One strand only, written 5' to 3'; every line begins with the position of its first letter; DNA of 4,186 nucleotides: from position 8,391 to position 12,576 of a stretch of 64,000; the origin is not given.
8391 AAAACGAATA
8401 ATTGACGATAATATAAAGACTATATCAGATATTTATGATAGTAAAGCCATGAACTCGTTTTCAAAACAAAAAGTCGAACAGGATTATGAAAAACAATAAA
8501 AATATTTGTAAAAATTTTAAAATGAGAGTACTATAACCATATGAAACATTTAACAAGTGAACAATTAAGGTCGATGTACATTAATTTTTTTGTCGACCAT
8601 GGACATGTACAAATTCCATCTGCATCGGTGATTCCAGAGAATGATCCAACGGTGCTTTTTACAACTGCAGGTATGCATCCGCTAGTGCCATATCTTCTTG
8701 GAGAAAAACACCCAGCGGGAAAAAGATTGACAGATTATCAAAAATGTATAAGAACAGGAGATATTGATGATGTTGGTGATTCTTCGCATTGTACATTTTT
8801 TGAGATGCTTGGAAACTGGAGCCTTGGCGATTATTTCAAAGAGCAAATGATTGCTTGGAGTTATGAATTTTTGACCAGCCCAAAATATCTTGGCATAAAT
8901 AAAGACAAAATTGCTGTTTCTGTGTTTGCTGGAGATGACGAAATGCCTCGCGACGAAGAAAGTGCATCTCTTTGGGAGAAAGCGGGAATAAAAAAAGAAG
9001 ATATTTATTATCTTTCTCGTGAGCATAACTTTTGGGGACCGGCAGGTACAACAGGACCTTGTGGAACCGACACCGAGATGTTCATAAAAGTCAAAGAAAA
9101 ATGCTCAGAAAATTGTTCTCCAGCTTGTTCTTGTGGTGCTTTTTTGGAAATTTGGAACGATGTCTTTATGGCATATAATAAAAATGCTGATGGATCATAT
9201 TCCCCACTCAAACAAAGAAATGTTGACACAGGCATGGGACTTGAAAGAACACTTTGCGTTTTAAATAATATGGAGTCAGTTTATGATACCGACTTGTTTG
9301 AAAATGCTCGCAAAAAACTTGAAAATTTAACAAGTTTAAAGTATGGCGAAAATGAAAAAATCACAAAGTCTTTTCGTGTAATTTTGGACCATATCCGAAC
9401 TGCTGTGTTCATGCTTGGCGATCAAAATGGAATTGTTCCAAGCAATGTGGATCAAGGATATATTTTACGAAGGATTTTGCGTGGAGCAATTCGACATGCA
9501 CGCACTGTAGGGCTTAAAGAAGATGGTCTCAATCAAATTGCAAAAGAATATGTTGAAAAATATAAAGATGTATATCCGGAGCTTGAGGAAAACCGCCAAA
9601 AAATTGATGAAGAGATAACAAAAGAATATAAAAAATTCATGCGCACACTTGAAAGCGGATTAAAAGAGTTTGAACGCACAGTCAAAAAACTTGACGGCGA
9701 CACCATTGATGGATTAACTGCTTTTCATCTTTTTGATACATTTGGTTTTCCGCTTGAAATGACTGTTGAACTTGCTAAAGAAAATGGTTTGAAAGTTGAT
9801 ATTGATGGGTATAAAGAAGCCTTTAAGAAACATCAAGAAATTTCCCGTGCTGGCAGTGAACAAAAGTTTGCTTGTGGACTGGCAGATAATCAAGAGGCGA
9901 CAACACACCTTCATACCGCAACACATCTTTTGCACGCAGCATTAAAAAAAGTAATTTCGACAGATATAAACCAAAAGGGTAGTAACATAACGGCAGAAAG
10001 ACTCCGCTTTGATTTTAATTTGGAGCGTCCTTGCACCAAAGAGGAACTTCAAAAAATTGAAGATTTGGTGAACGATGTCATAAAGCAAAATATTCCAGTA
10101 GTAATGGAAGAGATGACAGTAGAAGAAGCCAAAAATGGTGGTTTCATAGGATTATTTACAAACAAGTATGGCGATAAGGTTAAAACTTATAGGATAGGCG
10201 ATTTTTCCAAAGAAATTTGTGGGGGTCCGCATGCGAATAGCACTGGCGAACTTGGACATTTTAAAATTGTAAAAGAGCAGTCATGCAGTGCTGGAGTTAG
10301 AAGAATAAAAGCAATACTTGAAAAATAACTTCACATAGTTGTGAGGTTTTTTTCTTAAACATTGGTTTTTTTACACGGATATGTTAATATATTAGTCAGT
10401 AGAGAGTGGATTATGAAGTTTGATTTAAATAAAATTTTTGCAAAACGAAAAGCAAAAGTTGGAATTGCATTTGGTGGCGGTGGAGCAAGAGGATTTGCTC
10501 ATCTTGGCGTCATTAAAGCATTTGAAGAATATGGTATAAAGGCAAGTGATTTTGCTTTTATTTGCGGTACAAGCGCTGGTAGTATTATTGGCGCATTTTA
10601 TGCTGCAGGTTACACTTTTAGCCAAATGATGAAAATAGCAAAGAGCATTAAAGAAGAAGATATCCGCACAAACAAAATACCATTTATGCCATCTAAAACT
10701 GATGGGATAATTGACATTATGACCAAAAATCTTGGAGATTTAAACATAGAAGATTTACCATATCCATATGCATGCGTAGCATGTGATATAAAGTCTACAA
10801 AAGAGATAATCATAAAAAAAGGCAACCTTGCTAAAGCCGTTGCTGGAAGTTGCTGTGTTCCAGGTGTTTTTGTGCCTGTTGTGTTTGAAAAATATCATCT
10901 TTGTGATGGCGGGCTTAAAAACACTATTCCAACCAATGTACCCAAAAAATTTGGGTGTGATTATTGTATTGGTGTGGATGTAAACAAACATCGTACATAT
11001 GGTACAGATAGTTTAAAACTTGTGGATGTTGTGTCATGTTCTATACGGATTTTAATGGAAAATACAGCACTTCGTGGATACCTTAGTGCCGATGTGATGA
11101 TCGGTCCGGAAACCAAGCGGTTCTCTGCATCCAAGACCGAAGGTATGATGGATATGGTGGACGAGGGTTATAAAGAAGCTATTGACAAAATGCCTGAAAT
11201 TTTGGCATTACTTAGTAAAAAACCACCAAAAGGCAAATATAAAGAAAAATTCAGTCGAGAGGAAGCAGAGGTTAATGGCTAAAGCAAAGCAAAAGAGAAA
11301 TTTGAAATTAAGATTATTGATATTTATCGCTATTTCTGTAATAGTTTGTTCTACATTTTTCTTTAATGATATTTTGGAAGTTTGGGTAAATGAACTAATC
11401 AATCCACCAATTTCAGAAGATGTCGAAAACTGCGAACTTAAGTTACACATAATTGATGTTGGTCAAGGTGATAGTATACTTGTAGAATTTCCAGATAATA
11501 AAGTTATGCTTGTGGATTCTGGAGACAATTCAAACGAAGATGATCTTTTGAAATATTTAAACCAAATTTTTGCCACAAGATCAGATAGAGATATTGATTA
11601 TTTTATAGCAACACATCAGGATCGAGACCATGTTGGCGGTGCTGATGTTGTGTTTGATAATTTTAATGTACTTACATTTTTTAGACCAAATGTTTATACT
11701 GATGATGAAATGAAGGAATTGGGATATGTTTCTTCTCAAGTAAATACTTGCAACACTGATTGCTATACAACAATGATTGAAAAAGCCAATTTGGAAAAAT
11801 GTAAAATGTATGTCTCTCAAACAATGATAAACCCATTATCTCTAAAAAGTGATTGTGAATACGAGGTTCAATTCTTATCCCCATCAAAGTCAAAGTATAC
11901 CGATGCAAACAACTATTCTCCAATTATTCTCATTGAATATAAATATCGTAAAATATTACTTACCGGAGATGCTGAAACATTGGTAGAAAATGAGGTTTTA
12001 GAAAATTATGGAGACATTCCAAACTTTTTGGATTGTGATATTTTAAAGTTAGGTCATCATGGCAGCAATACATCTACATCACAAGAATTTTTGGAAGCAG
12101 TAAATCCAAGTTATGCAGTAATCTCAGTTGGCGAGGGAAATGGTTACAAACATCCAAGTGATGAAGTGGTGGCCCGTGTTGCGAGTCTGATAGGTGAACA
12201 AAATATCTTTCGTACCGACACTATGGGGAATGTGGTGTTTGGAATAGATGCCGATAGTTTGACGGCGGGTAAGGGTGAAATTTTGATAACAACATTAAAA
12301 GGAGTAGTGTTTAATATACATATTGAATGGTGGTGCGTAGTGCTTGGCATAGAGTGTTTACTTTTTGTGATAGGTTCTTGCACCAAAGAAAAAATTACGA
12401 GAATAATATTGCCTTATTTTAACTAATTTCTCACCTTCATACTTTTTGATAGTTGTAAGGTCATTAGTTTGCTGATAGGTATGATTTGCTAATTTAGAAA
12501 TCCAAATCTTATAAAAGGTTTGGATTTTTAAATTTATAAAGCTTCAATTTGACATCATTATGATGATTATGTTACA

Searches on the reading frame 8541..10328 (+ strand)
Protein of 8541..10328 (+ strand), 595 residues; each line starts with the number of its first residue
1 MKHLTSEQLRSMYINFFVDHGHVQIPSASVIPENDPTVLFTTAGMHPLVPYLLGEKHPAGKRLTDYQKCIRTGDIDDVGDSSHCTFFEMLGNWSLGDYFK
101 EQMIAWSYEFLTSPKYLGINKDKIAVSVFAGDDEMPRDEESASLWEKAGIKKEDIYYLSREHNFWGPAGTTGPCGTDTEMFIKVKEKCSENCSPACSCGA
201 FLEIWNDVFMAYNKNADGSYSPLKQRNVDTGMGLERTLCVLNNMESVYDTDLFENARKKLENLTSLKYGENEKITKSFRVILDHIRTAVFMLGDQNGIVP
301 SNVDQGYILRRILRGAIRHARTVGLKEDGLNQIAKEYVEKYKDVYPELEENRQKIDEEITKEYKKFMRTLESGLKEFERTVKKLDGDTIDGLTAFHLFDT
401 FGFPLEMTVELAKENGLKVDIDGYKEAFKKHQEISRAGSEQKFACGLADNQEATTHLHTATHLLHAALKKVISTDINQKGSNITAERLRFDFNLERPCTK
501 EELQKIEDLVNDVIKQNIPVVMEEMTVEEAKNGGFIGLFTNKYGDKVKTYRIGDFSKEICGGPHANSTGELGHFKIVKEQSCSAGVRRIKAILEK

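Call 76: search_protein_families(library=pfam, proteins=[window:8541-10328:+], max_evalue=0.000001)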
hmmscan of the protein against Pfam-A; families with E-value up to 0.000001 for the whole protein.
window:8541-10328:+ (595 aa): 2 families
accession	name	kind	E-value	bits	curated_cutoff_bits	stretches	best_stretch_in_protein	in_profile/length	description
PF01411.24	tRNA-synt_2c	-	1.2e-139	466.9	30.3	1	9-462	2-453/552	tRNA synthetases class II (A)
PF07973.19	tRNA_SAD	-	1.1e-15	57.8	24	1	547-589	1-43/44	Threonyl and Alanyl tRNA synthetase second additional domain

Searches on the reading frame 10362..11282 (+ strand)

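Call 89: search_protein_families(library=pfam, proteins=[window:10362-11282:+], max_evalue=0.00001)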
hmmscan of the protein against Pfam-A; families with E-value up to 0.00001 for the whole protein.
window:10362-11282:+ (306 aa): 1 family
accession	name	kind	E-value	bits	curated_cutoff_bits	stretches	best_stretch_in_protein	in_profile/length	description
PF01734.28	Patatin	-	1.3e-25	91.2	27.7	1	36-192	2-188/191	Patatin-like phospholipase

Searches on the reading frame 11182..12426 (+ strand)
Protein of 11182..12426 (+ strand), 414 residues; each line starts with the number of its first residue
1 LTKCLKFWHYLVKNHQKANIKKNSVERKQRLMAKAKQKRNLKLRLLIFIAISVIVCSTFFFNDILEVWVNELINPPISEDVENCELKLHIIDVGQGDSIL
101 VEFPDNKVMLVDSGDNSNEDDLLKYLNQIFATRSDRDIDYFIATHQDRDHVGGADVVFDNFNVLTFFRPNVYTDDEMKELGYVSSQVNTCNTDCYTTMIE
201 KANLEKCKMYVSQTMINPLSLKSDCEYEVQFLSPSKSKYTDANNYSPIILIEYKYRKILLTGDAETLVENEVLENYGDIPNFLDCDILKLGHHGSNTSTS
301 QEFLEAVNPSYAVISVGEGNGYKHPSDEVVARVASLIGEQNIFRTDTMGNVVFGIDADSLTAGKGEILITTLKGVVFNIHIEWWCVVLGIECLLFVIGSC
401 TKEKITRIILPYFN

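Call 76: search_protein_families(library=pfam, proteins=[window:11182-12426:+], max_evalue=0.000001)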
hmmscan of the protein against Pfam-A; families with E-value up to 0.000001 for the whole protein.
window:11182-12426:+ (414 aa): 1 family
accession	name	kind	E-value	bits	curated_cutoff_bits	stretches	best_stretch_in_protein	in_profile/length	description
PF00753.33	Lactamase_B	-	1.2e-15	58.5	22.7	1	92-166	2-72/196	Metallo-beta-lactamase superfamily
